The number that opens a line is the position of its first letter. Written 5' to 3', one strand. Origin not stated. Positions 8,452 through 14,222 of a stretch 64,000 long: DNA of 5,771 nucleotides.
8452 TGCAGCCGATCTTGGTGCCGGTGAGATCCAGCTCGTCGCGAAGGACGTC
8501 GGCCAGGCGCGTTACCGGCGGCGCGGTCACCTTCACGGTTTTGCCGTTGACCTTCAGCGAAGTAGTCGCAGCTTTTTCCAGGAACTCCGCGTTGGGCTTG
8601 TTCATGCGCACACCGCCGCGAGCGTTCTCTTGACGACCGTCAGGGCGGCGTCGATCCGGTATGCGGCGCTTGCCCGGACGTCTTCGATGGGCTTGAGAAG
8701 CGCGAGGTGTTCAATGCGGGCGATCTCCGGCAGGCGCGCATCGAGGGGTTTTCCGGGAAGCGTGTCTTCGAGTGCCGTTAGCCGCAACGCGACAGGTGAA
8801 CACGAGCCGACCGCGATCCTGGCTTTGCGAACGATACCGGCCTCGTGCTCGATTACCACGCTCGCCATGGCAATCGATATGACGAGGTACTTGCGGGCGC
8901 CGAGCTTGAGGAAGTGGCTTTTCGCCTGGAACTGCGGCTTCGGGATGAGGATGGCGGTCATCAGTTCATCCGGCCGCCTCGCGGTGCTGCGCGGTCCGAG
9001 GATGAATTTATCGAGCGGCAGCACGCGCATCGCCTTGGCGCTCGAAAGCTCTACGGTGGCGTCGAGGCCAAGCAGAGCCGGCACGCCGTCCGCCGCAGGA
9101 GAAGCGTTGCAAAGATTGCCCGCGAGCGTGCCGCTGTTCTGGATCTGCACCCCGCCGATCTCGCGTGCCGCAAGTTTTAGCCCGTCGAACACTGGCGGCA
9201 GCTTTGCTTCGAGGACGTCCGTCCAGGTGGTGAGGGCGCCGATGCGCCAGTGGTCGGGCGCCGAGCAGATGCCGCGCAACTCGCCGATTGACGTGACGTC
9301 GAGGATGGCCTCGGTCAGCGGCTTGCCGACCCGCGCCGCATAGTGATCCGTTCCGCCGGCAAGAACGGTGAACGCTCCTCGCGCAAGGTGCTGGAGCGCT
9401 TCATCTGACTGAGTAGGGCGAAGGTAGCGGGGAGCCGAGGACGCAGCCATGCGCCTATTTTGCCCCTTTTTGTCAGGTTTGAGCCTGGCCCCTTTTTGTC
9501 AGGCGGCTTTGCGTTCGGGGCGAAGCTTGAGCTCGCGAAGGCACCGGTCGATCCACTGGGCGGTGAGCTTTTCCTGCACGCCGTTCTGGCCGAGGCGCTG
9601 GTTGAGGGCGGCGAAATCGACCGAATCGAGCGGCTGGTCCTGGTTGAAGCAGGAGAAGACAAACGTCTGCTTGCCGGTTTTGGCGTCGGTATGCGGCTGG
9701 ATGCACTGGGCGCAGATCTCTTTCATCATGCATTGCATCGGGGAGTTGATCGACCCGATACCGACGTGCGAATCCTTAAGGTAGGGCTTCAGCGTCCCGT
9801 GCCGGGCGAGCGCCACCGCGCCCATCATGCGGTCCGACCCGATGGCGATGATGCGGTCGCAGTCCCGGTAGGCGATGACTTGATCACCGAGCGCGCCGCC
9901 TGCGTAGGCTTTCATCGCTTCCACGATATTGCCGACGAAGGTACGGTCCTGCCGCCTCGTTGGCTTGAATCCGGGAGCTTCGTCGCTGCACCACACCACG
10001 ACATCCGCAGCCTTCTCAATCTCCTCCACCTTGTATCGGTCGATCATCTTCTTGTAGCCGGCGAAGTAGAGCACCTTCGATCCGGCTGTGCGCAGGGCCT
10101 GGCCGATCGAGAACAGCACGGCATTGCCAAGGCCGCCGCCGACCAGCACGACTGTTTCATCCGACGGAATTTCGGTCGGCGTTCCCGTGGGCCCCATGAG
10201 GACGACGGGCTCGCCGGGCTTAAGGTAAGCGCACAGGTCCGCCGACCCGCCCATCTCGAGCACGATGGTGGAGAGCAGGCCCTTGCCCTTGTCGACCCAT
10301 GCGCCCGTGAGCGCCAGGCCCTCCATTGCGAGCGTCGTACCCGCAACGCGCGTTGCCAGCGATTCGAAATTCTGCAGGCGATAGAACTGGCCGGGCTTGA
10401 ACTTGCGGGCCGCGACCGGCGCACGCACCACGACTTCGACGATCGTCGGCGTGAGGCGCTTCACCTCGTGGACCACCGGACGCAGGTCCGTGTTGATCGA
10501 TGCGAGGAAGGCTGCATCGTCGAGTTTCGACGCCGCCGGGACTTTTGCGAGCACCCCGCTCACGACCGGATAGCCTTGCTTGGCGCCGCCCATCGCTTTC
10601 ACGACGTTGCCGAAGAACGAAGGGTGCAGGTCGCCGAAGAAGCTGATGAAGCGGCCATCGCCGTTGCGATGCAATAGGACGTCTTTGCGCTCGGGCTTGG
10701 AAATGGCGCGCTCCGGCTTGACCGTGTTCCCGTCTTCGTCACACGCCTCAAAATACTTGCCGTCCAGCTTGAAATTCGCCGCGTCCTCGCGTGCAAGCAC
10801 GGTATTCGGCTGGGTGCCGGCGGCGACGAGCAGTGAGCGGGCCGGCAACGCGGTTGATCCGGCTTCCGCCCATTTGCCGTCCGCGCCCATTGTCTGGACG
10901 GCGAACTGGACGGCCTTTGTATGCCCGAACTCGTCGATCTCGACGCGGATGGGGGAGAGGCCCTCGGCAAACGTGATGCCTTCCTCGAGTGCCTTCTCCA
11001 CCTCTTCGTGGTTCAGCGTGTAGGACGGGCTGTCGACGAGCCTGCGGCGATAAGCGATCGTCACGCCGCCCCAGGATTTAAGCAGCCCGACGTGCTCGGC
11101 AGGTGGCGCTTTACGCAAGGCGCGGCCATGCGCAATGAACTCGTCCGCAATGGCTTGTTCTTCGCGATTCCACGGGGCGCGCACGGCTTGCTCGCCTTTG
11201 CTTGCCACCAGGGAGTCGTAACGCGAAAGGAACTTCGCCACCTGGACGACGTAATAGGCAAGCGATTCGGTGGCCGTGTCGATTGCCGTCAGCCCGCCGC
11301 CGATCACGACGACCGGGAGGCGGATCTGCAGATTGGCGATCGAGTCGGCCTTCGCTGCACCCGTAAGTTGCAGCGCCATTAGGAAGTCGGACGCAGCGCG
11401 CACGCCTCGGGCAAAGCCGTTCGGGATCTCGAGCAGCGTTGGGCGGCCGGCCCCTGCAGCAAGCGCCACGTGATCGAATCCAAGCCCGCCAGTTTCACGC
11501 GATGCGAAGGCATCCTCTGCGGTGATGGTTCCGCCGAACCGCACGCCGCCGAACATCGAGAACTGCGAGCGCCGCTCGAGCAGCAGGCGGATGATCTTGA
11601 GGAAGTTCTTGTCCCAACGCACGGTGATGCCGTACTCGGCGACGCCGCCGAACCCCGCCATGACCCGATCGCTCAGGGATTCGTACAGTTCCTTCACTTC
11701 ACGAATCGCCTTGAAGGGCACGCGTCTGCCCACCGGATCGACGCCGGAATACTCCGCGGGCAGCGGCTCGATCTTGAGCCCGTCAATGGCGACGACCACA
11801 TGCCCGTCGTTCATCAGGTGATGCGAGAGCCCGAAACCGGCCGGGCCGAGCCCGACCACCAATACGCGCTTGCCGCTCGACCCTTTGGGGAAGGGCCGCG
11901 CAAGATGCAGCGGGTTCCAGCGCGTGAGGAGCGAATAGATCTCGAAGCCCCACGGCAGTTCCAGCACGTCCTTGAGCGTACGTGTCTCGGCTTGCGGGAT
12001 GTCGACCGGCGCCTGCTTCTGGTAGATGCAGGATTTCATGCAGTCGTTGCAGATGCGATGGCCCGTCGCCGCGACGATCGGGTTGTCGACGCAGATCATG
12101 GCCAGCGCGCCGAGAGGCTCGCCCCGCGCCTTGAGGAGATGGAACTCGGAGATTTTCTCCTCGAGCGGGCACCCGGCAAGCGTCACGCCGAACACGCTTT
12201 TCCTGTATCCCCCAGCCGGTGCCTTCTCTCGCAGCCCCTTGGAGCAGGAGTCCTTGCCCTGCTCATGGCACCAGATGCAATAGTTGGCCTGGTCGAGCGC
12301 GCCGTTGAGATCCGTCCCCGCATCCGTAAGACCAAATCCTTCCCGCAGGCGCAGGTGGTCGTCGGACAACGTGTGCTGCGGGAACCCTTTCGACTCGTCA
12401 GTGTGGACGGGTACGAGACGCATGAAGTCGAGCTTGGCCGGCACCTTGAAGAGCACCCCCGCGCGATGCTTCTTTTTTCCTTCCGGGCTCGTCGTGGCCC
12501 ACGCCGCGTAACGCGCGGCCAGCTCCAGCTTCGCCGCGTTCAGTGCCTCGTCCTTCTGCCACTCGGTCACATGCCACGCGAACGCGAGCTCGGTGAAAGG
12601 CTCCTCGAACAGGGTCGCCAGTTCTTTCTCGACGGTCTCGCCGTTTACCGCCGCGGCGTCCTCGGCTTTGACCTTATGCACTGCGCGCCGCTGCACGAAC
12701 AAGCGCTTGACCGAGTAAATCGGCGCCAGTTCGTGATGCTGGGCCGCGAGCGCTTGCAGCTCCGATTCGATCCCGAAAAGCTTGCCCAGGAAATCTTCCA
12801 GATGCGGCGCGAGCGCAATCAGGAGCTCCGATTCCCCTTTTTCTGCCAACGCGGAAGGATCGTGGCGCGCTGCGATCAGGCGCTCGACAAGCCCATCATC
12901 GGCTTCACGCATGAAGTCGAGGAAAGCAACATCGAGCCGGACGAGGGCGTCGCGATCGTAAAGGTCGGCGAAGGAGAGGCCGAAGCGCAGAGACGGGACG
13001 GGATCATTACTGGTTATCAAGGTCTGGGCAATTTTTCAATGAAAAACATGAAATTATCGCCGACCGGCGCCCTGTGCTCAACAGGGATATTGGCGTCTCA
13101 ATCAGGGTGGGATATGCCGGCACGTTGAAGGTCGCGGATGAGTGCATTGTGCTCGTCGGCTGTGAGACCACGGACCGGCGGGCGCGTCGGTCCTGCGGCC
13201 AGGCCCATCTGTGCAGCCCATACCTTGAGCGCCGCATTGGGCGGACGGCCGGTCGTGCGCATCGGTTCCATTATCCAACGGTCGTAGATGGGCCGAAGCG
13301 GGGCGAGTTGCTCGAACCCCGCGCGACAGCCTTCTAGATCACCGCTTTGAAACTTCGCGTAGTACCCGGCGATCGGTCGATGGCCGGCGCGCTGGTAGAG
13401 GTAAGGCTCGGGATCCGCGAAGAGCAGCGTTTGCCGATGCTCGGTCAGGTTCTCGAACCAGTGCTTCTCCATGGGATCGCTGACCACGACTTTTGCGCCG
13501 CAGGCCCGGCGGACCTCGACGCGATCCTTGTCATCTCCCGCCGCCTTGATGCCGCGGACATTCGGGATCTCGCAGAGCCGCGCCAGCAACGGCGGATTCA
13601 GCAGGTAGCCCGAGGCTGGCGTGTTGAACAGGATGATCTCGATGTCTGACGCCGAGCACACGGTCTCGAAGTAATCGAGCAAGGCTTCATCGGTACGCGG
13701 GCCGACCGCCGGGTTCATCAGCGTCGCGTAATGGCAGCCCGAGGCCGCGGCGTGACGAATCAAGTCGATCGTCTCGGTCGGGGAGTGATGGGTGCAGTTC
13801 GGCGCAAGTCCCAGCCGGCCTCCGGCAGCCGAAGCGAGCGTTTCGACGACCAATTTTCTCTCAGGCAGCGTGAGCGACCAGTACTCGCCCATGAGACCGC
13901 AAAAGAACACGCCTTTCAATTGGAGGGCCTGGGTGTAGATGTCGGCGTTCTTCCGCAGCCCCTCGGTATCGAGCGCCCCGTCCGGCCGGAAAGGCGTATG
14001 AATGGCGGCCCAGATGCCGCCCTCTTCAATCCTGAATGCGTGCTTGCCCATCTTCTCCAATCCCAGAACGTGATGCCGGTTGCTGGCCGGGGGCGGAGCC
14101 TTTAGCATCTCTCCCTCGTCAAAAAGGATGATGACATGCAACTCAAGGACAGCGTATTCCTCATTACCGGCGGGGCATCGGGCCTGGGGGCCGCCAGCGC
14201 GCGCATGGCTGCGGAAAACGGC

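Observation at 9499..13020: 1173-aa single-polypeptide fusion of NfnB/GltD-like and NfnA/PyrK-like modules with an unknown ~240-aa N-terminal domain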

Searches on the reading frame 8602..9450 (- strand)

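Call 7: search_protein_families(library=pfam, proteins=[window:8602-9450:-], max_evalue=0.001)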
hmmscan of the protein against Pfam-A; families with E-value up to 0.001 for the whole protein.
window:8602-9450:- (282 aa): 2 families
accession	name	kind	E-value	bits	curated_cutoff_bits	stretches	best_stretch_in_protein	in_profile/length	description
PF00941.27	FAD_binding_5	-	6.2e-37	127.5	27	1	8-172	4-170/170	FAD binding domain in molybdopterin dehydrogenase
PF03450.22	CO_deh_flav_C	-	2.7e-16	60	25.5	1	181-278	3-100/102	CO dehydrogenase flavoprotein C-terminal domain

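Call 8: search_protein_families(library=ncbifam, proteins=[window:8602-9450:-], max_evalue=0.00001)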
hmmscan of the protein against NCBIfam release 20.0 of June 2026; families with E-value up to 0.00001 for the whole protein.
window:8602-9450:- (282 aa): 7 families
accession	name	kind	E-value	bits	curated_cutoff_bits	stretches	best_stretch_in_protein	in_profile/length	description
NF043083.1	XdhB_XDHase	equivalog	7.3e-44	150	310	1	9-279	7-282/289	xanthine dehydrogenase subunit XdhB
TIGR02963.1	xanthine_xdhA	equivalog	7.2e-40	137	467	1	8-276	194-464/468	xanthine dehydrogenase small subunit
NF007427.0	PRK09971.1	equivalog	1.3e-39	136.2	287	1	8-279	6-282/292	xanthine dehydrogenase FAD-binding subunit XdhB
NF041019.1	glyceraldDH_beta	equivalog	2.4e-38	132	350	1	8-279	7-279/280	glyceraldehyde dehydrogenase subunit beta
TIGR03199.1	pucC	equivalog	6.3e-22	78.1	306.05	1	14-268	3-257/264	xanthine dehydrogenase subunit C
TIGR03195.1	4hydrxCoA_B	equivalog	4e-21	75.5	404.55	2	8-115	6-116/321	4-hydroxybenzoyl-CoA reductase subunit beta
TIGR03312.1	Se_sel_red_FAD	hypoth_equivalog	3.8e-10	39.4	241.5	1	8-274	3-244/257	molybdopterin-dependent oxidoreductase FAD-binding subunit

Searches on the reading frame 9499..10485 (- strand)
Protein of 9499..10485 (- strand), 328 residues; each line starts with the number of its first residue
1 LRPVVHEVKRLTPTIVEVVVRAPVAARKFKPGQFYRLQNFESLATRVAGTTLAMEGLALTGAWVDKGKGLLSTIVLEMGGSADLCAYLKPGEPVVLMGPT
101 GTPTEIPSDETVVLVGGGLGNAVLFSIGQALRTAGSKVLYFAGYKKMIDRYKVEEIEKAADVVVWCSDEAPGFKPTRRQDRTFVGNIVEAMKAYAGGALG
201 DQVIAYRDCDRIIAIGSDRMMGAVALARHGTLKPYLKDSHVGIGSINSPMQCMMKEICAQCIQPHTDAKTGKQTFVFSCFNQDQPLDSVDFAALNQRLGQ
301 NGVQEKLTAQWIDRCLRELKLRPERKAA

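Call 73: search_solved_structures(query=window:9499-10485:-, max_evalue=0.001, show_alignments=4)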
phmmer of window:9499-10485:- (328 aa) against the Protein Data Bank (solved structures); distinct sequences matched with E-value up to 0.001: 2.
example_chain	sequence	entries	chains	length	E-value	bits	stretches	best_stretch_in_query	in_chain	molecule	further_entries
4ylf_A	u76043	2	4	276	6.3e-12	48.4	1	11-175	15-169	Dihydroorotate dehydrogenase B (NAD(+)), electron transfer subunit homolog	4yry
5jca_S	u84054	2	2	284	4.7e-11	45.5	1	9-174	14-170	NADH-dependent Ferredoxin:NADP Oxidoreductase (NfnI) subunit beta | NADH-dependent Ferredoxin:NADP Oxidoreductase subunit beta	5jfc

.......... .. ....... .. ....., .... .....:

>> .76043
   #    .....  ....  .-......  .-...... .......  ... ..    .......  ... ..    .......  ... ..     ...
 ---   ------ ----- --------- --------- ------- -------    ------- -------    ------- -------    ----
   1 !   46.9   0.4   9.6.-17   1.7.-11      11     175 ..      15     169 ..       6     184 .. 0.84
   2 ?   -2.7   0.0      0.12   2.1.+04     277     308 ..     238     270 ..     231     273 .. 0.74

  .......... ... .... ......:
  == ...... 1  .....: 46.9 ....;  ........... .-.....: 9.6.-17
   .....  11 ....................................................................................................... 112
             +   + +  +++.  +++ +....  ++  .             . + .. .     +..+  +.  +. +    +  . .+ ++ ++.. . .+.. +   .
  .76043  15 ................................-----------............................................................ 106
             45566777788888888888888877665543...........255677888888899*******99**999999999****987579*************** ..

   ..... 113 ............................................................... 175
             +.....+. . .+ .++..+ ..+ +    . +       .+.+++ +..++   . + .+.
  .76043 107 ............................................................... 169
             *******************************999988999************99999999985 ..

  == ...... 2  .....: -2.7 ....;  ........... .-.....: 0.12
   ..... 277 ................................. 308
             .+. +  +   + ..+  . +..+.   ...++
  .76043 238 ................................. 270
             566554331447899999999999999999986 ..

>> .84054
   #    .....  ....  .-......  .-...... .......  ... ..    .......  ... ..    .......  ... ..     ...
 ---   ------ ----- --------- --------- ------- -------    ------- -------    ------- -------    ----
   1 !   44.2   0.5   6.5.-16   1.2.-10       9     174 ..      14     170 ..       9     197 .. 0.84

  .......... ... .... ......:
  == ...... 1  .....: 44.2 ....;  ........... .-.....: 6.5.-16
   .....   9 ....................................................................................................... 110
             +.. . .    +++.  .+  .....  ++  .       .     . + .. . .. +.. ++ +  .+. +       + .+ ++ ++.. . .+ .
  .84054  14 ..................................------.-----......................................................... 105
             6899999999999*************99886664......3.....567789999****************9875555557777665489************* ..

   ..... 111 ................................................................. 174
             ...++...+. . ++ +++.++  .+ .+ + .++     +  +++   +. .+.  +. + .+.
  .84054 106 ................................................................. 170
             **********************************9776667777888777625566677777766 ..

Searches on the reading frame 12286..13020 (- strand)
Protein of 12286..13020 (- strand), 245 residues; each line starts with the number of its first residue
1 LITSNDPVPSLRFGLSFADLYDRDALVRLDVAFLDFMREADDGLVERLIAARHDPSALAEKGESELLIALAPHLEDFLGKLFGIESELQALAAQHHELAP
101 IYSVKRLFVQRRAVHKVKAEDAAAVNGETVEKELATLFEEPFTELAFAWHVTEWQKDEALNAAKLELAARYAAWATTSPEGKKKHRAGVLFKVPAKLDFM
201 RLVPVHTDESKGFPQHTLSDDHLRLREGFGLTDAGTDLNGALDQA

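Call 78: predict_structure(alignment_id=A2)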
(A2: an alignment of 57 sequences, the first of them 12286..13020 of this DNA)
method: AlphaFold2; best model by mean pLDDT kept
length: 245 residues; sequences in the alignment: 57
mean_pLDDT: 87.1   pTM: 0.66
mean pLDDT of the five models: 87.1, 86.2, 85.5, 84.7, 83.9
residues with pLDDT >= 90: 162; 70-90: 48; 50-70: 29; < 50: 6
segments of 3 or more residues with pLDDT < 50: none
pLDDT, mean of each block of 10 residues (from residue 1): 69 92 96 97 98 96 93 93 88 78 90 94 97 98 97 96 98 97 93 79 76 80 57 53 53
secondary structure, 60 per line:
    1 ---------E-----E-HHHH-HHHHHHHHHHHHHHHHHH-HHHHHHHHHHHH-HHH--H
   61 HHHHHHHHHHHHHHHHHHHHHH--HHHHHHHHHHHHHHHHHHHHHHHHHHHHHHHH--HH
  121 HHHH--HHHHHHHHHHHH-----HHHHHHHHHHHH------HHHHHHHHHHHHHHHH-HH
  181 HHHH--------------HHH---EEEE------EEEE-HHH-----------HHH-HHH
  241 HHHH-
elements in order: H18-21 H23-40 H42-53 H60-82 H85-116 H119-124 H127-138 H144-155 H162-177 H179-184 E205-208 E215-218 H238-244

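Call 81: fold_search(model_id=the predicted structure, library=pdb)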
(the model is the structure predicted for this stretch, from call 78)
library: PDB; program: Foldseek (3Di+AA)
matches with E <= 10: 6; with E <= 0.001: 0
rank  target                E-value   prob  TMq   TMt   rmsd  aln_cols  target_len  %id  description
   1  3j67                  4.8e+00  0.06  0.15  0.03  17.5       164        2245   14  Structural mechanism of the dynein powerstroke (post-powerstroke state) (released 2014-04-23)
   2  6ygh_C                8.1e+00  0.02  0.14  0.17  15.2       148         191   15  Duck hepatitis B virus capsid (released 2020-09-02)
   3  9e84_D                8.1e+00  0.02  0.13  0.04  21.2       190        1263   14  De Novo Mycobacterium tuberculosis transcription initiation promoter complex with 6-mer RNA and disordered Sigma-A reg (released 2025-10-01)
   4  2ziy                  8.9e+00  0.01  0.10  0.07  21.7       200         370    9  Crystal structure of squid rhodopsin (released 2008-05-06)
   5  4zsz_A                9.4e+00  0.03  0.14  0.13  13.0       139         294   21  Structure of a fusion protein with a helix linker, 2ARH-3-3KAW-3.0 (released 2015-08-19)
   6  8c0o_1C               9.4e+00  0.02  0.13  0.22  14.8       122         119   14  African cichlid nackednavirus capsid at pH 5.5 (released 2023-04-05)

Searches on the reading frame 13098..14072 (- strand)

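Call 7: search_protein_families(library=pfam, proteins=[window:13098-14072:-], max_evalue=0.001)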
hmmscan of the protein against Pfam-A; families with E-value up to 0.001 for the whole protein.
window:13098-14072:- (324 aa): 1 family
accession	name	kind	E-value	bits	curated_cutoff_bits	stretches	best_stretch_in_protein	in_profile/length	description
PF00701.28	DHDPS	-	2e-27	96.1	22.1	1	18-194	3-180/289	Dihydrodipicolinate synthetase family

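Call 8: search_protein_families(library=ncbifam, proteins=[window:13098-14072:-], max_evalue=0.00001)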
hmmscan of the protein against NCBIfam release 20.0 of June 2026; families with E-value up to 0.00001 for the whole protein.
window:13098-14072:- (324 aa): 7 families
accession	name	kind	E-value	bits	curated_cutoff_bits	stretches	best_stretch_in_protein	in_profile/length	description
TIGR02313.1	HpaI-NOT-DapA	exception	1.4e-19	70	396.7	1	21-186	5-172/294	2,4-dihydroxyhept-2-ene-1,7-dioic acid aldolase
TIGR00674.1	dapA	equivalog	2.9e-19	69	206.15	1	21-186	3-168/286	4-hydroxy-tetrahydrodipicolinate synthase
NF002958.0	PRK03620.1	subfamily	3.2e-17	62.3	278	1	26-190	20-181/307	5-dehydro-4-deoxyglucarate dehydratase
NF003164.0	PRK04147.1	equivalog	8.6e-16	58.1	281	1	19-190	6-179/294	N-acetylneuraminate lyase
TIGR03249.1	KdgD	equivalog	1.7e-14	53.6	373.95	1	19-196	11-186/299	5-dehydro-4-deoxyglucarate dehydratase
TIGR00683.1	nanA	equivalog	2.6e-11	43.4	382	1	19-190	3-176/293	N-acetylneuraminate lyase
NF040954.1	Arch_KDGaldase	equivalog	2.6e-09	36.8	390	1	21-178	4-156/288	bifunctional 2-dehydro-3-deoxy-phosphogluconate/2-dehydro-3-deoxy-6-phosphogalactonate aldolase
